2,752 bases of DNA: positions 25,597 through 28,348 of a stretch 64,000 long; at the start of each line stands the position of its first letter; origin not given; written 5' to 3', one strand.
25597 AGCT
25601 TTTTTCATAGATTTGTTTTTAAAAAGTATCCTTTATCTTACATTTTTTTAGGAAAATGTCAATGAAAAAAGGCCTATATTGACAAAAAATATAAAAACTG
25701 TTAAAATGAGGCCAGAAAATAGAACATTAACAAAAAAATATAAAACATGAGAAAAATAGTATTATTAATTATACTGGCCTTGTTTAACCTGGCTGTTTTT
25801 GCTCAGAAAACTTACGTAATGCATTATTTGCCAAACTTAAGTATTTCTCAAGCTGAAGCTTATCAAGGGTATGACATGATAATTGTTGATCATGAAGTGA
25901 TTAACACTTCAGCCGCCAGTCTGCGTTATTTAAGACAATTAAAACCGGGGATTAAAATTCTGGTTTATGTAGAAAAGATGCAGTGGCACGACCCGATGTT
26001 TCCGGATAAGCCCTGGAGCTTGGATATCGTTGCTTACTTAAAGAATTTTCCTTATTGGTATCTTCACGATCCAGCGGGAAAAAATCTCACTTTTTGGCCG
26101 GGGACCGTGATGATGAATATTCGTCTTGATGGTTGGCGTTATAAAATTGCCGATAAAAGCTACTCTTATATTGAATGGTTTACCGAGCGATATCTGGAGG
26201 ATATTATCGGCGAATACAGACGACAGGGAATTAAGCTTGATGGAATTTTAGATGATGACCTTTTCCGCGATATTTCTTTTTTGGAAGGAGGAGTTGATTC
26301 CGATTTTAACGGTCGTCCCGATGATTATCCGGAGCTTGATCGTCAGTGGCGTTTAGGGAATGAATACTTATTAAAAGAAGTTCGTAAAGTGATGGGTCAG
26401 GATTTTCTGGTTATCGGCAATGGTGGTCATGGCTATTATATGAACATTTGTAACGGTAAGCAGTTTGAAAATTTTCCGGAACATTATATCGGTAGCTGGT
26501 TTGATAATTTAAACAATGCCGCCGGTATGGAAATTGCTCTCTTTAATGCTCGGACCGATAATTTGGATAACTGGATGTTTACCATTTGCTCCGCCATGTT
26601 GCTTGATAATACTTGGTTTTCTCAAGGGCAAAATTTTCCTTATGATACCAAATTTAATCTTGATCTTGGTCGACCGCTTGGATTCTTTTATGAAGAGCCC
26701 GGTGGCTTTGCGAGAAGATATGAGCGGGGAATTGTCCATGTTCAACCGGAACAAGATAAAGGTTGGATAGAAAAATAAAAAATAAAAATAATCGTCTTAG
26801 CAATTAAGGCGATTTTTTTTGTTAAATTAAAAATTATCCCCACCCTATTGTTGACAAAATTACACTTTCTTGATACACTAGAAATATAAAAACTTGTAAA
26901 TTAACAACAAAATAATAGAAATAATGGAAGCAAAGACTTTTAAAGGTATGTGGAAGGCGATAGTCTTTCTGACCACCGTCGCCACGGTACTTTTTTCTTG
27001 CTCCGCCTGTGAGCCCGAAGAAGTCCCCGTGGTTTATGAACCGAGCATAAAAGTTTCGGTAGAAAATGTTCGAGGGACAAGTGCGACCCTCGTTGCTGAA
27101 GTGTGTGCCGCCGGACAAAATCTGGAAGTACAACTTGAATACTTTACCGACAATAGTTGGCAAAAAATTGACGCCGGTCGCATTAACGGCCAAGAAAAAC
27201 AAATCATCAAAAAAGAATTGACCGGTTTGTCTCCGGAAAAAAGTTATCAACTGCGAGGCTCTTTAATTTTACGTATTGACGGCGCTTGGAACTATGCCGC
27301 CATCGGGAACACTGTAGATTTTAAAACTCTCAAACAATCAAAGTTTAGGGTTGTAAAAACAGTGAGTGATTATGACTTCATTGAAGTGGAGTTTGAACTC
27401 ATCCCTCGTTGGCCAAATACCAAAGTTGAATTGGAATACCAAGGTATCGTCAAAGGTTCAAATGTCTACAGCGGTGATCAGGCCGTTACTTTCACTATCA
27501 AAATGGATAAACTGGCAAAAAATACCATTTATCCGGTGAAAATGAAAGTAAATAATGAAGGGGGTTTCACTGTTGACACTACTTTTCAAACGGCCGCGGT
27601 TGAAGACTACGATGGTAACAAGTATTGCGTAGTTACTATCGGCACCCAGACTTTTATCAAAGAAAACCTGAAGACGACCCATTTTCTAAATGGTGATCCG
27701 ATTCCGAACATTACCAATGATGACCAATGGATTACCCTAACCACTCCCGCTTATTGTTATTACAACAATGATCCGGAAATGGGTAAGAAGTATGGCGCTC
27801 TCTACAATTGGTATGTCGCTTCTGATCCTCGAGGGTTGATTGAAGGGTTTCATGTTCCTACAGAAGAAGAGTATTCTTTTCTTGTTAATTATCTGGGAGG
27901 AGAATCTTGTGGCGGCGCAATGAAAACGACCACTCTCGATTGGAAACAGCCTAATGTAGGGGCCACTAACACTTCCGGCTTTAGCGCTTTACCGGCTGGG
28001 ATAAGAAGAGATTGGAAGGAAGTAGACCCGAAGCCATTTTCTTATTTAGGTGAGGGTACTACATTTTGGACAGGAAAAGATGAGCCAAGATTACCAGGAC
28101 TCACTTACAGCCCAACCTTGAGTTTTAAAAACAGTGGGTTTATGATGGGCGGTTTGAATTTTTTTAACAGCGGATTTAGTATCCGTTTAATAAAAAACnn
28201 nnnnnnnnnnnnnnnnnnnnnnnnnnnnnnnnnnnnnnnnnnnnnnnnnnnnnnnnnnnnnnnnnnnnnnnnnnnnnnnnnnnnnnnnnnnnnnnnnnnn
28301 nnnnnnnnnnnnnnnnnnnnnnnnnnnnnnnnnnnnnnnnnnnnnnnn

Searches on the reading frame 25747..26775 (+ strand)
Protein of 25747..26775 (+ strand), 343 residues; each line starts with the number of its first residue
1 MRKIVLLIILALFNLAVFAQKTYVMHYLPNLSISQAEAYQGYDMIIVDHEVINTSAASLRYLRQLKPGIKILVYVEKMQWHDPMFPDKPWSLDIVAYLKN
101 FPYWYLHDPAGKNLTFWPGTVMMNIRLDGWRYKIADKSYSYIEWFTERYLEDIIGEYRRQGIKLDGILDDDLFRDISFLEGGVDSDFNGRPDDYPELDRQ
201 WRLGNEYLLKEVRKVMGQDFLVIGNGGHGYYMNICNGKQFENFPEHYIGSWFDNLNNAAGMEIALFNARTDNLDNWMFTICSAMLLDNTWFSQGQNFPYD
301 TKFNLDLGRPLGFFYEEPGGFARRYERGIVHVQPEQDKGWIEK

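Call 19: find_encoding_contigs(protein=window:25747-26775:+, flank=4000, max_places=10)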
Protein window:25747-26775:+ (343 aa): 14 contigs read that carry it; 10 places shown.
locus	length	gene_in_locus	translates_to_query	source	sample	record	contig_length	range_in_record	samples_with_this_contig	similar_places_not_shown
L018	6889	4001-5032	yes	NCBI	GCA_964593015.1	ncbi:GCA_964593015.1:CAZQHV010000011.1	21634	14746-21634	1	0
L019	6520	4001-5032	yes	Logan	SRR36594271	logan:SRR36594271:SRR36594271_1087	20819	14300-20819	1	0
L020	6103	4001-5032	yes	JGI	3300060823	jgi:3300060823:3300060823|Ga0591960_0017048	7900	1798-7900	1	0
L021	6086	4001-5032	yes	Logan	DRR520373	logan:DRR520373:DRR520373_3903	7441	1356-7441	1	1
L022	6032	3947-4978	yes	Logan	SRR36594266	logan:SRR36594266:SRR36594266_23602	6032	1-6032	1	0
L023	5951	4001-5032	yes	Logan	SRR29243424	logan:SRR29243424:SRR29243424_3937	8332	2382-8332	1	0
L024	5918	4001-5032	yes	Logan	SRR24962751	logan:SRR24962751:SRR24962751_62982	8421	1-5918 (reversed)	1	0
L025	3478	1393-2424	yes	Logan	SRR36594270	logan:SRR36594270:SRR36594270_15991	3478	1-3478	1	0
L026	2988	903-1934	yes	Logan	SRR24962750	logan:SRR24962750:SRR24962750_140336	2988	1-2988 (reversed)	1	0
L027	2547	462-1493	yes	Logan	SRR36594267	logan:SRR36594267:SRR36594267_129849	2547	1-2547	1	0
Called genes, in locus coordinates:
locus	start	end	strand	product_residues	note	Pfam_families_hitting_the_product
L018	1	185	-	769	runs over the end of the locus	-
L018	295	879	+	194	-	-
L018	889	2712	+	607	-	PF13196:DUF4012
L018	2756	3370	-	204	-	-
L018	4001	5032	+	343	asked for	PF14885:GHL15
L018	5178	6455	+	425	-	PF09603:Fib_succ_major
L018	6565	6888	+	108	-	?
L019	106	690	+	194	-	-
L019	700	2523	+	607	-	PF13196:DUF4012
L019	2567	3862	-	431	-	PF25174:Beta-prop_THOC3 (faint), PF23381:Beta-prop_IFT122_1st (faint), PF25175:Beta-prop_WDR5 (weak)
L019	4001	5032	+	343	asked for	PF14885:GHL15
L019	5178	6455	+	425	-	PF09603:Fib_succ_major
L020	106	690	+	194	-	-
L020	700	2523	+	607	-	PF13196:DUF4012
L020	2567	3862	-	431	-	PF25174:Beta-prop_THOC3 (faint), PF23381:Beta-prop_IFT122_1st (faint), PF25175:Beta-prop_WDR5 (weak)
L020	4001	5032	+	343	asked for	PF14885:GHL15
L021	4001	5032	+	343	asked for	PF14885:GHL15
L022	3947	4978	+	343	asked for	PF14885:GHL15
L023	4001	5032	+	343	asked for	PF14885:GHL15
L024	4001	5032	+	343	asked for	PF14885:GHL15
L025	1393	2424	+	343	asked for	PF14885:GHL15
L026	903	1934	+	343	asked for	PF14885:GHL15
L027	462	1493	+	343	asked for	PF14885:GHL15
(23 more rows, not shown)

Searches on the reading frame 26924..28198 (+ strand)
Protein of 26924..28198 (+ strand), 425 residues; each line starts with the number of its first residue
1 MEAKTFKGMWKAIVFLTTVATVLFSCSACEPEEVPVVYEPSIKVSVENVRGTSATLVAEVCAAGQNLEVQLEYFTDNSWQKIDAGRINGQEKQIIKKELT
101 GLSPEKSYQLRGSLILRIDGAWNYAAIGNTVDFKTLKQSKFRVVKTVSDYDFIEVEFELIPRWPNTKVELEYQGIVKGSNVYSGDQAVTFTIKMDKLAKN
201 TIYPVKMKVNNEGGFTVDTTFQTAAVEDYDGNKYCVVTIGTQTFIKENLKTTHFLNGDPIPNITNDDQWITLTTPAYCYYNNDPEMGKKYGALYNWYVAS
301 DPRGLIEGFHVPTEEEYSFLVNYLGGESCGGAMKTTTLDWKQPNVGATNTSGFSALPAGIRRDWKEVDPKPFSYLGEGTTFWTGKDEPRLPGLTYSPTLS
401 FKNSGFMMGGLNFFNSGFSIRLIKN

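Call 9: find_encoding_contigs(protein=window:26924-28198:+, flank=5000, max_places=10)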
Protein window:26924-28198:+ (425 aa): 2 contigs read that carry it; 2 places shown.
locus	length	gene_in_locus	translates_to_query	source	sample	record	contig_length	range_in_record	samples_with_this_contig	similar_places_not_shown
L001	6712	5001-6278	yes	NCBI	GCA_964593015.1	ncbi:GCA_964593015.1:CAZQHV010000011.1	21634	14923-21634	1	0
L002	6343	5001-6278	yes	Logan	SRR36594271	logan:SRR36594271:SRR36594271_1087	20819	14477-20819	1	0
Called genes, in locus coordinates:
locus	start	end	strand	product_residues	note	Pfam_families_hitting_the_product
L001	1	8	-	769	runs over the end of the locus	-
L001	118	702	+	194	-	-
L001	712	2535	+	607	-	PF13196:DUF4012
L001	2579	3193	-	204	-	-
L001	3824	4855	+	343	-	PF14885:GHL15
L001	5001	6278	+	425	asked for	PF09603:Fib_succ_major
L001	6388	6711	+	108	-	?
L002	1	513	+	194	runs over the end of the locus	-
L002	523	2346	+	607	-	PF13196:DUF4012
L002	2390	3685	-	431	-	PF25174:Beta-prop_THOC3 (faint), PF23381:Beta-prop_IFT122_1st (faint), PF25175:Beta-prop_WDR5 (weak)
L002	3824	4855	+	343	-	PF14885:GHL15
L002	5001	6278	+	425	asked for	PF09603:Fib_succ_major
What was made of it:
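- Tried and rejected: Exact look-ups of the 343-aa and 425-aa upstream proteins (calls 9, 19).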

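Call 14: find_related_loci(query=window:26924-28198:+, collection=genome_contigs, flank=3000)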
Query window:26924-28198:+ (425 aa) in genome_contigs; peptide patterns used: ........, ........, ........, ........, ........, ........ (x = any residue, [..] = any of these).
55 stretches matched a pattern; 3 encode a relative of the query (tblastn E <= 1e-3); 3 distinct loci.
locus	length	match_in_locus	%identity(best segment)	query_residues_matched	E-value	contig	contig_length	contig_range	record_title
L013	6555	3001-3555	40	233-424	3e-40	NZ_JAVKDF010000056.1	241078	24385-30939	MAG: Imperialibacter sp. isolate F3-SA18-06 k141_80515, whole genome shotgun sequence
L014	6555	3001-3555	40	233-424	6e-40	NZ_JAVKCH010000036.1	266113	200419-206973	MAG: Imperialibacter sp. isolate F4-SAH-14 k141_8060, whole genome shotgun sequence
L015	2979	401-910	35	239-425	3e-24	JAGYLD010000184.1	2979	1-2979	MAG: Bacteroidales bacterium isolate M50B84 184, whole genome shotgun sequence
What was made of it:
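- Tried and rejected: genome_contigs scan with the 425-aa upstream protein (call 14).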

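Call 43: search_protein_families(library=pfam, proteins=[window:26924-28198:+], max_evalue=0.01)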
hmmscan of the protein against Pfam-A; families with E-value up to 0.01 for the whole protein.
window:26924-28198:+ (425 aa): 1 family
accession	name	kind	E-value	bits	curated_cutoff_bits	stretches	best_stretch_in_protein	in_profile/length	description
PF09603.15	Fib_succ_major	-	9.5e-31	107.9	33.9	1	237-424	1-187/187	Fibrobacter succinogenes major domain (Fib_succ_major)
